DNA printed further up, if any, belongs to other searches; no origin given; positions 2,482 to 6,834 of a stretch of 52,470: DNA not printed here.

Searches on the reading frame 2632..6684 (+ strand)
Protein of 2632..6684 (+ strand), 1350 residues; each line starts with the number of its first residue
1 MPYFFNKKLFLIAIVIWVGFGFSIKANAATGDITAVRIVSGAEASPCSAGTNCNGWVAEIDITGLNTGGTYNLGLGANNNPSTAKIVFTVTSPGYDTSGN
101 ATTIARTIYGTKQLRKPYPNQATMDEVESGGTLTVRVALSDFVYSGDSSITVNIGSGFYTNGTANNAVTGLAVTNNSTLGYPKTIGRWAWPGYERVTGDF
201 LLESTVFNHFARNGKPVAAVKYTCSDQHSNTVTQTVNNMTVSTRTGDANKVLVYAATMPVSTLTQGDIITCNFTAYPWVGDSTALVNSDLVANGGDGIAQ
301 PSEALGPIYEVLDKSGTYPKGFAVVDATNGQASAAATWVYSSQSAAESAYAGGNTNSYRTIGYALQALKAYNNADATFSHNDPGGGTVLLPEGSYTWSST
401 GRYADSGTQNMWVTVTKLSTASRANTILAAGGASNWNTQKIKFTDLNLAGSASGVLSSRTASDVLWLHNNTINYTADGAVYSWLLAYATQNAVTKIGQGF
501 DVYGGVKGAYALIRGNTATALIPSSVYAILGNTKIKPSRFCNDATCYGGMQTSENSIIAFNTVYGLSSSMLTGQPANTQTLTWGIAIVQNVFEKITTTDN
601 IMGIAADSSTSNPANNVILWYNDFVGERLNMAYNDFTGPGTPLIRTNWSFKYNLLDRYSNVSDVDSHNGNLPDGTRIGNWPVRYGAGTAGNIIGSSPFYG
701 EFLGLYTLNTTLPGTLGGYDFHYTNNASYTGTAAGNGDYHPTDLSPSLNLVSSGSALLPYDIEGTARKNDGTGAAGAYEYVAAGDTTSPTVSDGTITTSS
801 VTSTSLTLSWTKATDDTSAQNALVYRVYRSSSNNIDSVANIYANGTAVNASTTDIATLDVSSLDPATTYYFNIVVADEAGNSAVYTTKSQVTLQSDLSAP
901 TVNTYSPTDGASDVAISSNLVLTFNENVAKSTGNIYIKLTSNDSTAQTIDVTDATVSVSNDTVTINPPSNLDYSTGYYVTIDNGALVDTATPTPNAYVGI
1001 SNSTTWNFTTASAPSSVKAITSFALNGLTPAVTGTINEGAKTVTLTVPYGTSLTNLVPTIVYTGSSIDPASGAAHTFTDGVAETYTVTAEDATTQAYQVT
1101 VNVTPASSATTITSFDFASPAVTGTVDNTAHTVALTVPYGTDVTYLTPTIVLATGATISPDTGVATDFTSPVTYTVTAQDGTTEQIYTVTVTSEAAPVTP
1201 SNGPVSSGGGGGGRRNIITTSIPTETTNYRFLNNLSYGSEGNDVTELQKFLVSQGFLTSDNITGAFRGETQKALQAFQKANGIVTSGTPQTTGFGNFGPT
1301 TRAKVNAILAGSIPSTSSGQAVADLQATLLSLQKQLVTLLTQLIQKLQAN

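Call 33: search_protein_families(library=pfam, proteins=[window:2632-6684:+], max_evalue=0.001)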
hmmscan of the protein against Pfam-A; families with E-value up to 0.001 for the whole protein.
window:2632-6684:+ (1350 aa): 4 families
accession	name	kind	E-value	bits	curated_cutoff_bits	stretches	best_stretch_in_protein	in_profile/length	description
PF16410.10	DUF5018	-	5.5e-20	72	38.2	2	1107-1191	131-213/352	Domain of unknown function (DUF5018)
PF13205.12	Big_5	-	1.5e-16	61.5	23.6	1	898-1010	3-105/105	Bacterial Ig-like domain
PF01471.23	PG_binding_1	-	1.2e-09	38.6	23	1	1241-1287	2-47/57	Putative peptidoglycan binding domain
PF00041.27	fn3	-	2.2e-05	25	25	1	796-886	6-78/84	Fibronectin type III domain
